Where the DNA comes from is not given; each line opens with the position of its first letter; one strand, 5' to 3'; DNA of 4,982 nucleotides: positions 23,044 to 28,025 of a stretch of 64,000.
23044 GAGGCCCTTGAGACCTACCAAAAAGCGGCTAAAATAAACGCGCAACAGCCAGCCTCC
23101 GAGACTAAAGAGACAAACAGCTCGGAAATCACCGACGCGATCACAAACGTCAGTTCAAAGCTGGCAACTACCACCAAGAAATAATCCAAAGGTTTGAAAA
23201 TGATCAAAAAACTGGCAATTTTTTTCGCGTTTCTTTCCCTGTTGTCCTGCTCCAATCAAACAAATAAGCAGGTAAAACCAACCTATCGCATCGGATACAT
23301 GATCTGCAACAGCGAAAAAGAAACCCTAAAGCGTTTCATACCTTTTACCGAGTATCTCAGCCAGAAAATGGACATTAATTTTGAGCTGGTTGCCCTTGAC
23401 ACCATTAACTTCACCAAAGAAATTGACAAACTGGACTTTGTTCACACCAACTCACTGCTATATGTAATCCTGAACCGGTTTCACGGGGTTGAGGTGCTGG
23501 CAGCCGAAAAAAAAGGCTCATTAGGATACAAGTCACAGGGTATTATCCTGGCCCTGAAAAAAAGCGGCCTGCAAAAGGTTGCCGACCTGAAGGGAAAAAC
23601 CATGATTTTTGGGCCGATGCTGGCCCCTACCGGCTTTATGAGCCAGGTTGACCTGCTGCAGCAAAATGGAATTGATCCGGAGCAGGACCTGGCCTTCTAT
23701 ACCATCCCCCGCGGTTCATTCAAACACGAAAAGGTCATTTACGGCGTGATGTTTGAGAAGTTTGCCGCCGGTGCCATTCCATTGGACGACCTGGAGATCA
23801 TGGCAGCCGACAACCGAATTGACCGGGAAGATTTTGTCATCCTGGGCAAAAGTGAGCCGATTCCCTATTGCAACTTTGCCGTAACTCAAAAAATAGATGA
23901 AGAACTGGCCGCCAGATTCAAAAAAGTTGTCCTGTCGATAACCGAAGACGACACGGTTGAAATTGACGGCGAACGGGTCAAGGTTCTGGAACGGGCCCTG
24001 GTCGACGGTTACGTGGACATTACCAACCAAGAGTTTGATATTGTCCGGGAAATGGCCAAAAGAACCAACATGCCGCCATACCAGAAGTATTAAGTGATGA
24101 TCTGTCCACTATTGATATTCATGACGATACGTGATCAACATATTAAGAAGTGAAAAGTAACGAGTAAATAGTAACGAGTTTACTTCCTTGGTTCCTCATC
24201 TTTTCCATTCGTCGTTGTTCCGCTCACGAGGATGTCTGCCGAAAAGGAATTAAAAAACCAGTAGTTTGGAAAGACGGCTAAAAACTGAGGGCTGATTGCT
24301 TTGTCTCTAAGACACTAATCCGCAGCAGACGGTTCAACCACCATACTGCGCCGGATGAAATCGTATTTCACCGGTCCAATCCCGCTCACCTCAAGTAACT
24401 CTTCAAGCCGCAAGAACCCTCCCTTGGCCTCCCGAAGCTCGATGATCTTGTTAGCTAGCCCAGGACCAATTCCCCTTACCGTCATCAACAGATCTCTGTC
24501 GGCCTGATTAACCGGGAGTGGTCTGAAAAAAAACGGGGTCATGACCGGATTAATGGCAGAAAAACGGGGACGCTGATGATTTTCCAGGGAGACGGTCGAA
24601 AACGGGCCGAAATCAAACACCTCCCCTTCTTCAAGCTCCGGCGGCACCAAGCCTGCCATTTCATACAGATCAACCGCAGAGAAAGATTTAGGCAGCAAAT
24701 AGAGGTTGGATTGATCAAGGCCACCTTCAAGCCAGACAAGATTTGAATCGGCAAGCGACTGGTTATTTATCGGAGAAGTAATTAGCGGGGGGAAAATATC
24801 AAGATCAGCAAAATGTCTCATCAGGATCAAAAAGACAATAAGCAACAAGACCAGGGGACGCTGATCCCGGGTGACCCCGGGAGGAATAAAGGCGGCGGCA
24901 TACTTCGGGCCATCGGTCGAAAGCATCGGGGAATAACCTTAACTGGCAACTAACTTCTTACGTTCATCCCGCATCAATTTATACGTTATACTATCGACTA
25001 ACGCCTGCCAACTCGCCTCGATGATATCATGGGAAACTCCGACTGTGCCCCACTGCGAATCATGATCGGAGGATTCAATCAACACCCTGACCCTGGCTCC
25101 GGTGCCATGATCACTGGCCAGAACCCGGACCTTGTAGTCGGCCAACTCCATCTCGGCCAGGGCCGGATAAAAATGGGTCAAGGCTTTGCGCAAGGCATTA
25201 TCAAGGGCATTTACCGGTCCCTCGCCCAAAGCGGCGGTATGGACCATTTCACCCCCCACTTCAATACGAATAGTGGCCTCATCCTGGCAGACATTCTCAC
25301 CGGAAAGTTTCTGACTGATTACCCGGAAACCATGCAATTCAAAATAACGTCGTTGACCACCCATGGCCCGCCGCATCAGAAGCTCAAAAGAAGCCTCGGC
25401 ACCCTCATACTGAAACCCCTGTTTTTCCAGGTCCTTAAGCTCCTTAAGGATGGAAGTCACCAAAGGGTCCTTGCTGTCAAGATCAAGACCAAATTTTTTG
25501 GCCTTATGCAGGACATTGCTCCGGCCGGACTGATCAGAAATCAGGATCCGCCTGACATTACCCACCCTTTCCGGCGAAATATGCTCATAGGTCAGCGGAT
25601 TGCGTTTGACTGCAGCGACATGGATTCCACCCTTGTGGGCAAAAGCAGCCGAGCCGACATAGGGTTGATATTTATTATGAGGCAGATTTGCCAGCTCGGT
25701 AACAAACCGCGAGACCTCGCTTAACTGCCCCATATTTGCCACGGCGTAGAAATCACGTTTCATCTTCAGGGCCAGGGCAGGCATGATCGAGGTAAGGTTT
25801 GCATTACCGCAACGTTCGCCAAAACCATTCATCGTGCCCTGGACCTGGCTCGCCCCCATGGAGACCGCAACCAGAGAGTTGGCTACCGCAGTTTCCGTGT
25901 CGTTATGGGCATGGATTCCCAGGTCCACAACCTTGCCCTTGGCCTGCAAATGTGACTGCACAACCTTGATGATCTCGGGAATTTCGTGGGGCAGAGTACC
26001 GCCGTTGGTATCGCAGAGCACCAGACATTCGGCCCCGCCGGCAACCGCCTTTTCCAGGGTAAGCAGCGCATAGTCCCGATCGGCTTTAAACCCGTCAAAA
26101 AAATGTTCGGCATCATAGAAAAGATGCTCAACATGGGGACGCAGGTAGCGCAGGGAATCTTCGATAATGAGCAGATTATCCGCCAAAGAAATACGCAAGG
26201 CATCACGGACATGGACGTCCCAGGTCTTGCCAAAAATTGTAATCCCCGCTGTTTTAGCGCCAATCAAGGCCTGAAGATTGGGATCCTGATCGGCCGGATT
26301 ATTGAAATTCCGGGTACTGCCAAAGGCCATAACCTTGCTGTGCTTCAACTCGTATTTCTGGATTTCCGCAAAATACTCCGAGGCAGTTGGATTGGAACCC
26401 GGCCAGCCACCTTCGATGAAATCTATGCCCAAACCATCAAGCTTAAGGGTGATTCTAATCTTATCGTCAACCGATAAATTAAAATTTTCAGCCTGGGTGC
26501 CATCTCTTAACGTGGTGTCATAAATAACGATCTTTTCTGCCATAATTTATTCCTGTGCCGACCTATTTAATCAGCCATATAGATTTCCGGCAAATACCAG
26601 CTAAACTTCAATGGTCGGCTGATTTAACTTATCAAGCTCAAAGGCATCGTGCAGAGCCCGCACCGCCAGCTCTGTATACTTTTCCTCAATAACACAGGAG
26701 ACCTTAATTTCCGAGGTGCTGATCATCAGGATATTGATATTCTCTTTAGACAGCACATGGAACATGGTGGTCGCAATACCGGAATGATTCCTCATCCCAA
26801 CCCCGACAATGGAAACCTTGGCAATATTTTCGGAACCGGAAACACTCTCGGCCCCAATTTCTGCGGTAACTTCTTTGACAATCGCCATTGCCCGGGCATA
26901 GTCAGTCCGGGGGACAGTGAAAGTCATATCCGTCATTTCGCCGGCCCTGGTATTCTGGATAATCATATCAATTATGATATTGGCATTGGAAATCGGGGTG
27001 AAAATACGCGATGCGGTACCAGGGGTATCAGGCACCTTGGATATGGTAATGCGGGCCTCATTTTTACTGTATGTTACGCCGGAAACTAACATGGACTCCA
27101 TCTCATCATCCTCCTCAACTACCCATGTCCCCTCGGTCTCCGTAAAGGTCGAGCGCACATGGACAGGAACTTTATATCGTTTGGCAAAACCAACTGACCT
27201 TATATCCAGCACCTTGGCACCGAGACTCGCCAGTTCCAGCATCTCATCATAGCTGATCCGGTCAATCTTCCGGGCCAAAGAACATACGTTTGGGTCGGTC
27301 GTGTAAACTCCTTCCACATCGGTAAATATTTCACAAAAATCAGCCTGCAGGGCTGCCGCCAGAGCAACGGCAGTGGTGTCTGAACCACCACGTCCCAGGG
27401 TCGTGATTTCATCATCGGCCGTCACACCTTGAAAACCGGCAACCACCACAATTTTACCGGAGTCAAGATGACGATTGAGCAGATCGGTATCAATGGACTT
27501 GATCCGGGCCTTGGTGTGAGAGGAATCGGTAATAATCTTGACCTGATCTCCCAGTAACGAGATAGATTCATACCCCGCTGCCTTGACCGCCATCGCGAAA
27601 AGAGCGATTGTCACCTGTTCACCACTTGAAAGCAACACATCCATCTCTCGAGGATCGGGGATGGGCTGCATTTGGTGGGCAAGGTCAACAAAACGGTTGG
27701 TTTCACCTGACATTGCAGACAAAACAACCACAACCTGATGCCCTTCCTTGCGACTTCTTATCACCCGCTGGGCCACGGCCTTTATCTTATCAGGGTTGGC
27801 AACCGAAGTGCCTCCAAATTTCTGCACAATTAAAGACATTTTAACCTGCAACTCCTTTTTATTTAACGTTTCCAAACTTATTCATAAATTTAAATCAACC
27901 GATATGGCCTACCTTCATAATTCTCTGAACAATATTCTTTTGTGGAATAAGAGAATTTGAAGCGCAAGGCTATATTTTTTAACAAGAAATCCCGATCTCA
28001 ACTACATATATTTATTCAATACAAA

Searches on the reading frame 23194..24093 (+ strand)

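Call 30: search_protein_families(library=pfam, proteins=[window:23194-24093:+], max_evalue=0.00001)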
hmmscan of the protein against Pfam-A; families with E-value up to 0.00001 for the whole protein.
window:23194-24093:+ (299 aa): 1 family
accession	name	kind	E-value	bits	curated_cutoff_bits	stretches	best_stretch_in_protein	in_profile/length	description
PF12974.12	Phosphonate-bd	-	1.4e-39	136.4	27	1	34-280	2-241/242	ABC transporter, phosphonate, periplasmic substrate-binding protein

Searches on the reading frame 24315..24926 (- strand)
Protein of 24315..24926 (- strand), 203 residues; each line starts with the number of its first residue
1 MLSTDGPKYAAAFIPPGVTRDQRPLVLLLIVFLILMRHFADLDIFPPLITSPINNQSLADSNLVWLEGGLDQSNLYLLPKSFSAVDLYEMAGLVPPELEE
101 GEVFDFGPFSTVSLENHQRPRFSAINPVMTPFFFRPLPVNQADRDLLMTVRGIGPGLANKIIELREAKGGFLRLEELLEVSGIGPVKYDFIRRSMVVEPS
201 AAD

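Call 30: search_protein_families(library=pfam, proteins=[window:24315-24926:-], max_evalue=0.00001)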
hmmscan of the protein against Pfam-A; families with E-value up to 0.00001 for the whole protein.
window:24315-24926:- (203 aa): 2 families
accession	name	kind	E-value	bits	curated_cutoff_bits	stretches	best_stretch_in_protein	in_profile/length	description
PF12836.13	HHH_3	-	2.8e-15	56.6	27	1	139-192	8-61/65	Helix-hairpin-helix motif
PF00633.29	HHH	-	2.8e-08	33.6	24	0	140-163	6-29/30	Helix-hairpin-helix motif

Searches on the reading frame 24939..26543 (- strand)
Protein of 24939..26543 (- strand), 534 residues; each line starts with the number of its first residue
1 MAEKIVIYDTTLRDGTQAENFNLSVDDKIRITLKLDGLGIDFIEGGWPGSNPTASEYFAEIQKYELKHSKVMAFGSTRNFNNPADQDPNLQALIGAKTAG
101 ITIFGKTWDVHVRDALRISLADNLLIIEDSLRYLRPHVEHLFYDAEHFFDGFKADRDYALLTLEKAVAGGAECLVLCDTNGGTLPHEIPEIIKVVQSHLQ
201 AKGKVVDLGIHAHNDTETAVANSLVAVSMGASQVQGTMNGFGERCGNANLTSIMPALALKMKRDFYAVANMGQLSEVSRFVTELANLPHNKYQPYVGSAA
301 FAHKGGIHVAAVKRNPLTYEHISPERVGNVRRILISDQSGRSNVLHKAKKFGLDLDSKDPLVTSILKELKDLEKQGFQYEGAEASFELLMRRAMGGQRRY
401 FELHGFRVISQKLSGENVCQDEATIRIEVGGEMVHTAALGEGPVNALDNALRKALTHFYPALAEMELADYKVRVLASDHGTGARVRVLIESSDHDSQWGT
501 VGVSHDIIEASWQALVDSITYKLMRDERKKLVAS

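Call 30: search_protein_families(library=pfam, proteins=[window:24939-26543:-], max_evalue=0.00001)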
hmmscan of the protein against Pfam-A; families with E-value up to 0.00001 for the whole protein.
window:24939-26543:- (534 aa): 3 families
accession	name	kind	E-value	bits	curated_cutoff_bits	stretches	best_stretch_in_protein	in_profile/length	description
PF00682.25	HMGL-like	-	2.6e-43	148.7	29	1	5-280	2-259/260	HMGL-like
PF08502.15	LeuA_dimer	-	1.6e-29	102.9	24.9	1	381-521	2-129/131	LeuA allosteric (dimerisation) domain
PF22617.1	HCS_D2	-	9.7e-17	61.6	27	1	296-374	2-79/82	Homocitrate synthase post-HMGL domain-like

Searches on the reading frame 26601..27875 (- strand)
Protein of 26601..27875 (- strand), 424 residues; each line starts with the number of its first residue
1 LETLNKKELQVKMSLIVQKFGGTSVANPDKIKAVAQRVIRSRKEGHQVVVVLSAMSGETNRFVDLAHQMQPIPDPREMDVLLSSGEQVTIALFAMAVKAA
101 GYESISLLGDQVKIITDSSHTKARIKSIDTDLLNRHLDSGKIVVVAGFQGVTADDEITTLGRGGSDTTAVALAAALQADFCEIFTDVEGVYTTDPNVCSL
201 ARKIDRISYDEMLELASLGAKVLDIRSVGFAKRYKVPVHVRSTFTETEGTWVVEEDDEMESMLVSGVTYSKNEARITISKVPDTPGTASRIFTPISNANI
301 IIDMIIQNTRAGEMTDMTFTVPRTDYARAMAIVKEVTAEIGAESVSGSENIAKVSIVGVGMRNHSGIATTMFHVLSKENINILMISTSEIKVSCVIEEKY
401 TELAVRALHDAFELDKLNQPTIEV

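Call 30: search_protein_families(library=pfam, proteins=[window:26601-27875:-], max_evalue=0.00001)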
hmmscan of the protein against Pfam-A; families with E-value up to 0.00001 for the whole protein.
window:26601-27875:- (424 aa): 4 families
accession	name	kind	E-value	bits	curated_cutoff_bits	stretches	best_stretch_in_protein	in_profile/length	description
PF00696.33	AA_kinase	-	2.4e-52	178.4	24.9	1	15-242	2-234/234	Amino acid kinase family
PF22468.2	ACT_9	-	7e-35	119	27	2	354-412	1-61/61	ACT domain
PF13840.12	ACT_7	-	1.2e-19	70.4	27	1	348-410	3-65/65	ACT domain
PF01842.31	ACT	-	2e-15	56.7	27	1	279-336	4-64/66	ACT domain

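Call 66: find_homologous_proteins(query=window:26601-27875:-, max_evalue=1e-50)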
Query window:26601-27875:- (424 aa): 8000 proteins with E <= 1e-50 among 8000 candidates; the best 120 are listed.
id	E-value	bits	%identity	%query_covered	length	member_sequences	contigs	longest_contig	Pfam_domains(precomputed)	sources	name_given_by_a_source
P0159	1.3e-259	879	100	97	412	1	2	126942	PF00696.34,PF22468.3,PF01842.32,PF13840.13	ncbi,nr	ncbi:MAG: aspartate kinase [Proteobacteria bacterium]|nr:aspartate kinase [Pseudomonadota bacterium]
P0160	6.7e-217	738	83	95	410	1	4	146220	PF00696.34,PF22468.3,PF01842.32,PF13840.13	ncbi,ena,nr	ncbi:MAG: aspartate kinase [Deltaproteobacteria bacterium RIFOXYD12_FULL_57_12]|nr:MAG: aspartate ki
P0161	3.6e-216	736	82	96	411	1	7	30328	PF00696.34,PF22468.3,PF01842.32,PF13840.13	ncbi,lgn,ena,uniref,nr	ncbi:MAG: aspartate kinase [Desulfobulbaceae bacterium]|uniref:Aspartokinase n=1 Tax=Candidatus Desu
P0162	3.7e-216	736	83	97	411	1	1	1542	PF00696.34,PF22468.3,PF01842.32,PF13840.13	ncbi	-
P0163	2.2e-215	733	80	98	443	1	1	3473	PF00696.34,PF22468.3,PF01842.32,PF13840.13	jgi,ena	-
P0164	2.3e-215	733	83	96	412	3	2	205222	PF00696.34,PF22468.3,PF01842.32,PF13840.13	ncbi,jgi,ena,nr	ncbi:MAG: aspartate kinase [Desulfobulbaceae bacterium DB1]|nr:MAG: aspartate kinase [Desulfobulbace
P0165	3.5e-215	733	82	96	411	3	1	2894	PF00696.34,PF22468.3,PF01842.32,PF13840.13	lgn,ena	-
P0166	1.6e-214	730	83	97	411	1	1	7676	PF00696.34,PF22468.3,PF01842.32,PF13840.13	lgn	-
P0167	1.9e-214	730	83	96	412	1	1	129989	PF00696.34,PF22468.3,PF01842.32,PF13840.13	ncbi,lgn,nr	ncbi:MAG: aspartate kinase [Deltaproteobacteria bacterium]|nr:aspartate kinase [Deltaproteobacteria 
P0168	2.5e-214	730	82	97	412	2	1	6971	PF00696.34,PF22468.3,PF01842.32,PF13840.13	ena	-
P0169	3.2e-214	729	83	95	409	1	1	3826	PF00696.34,PF22468.3,PF01842.32,PF13840.13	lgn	-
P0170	4.2e-214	729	82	97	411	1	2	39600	PF00696.34,PF22468.3,PF01842.32,PF13840.13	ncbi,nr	ncbi:MAG: aspartate kinase [Proteobacteria bacterium]|nr:aspartate kinase [Pseudomonadota bacterium]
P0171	1.8e-213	727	81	97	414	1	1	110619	PF00696.34,PF22468.3,PF01842.32,PF13840.13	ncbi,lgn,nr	ncbi:MAG: aspartate kinase [Proteobacteria bacterium]|nr:aspartate kinase [Pseudomonadota bacterium]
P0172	4.9e-213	725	83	95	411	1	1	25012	PF00696.34,PF22468.3,PF01842.32,PF13840.13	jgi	jgi:aspartate kinase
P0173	9.3e-213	725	82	96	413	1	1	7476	PF00696.34,PF22468.3,PF01842.32,PF13840.13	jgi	-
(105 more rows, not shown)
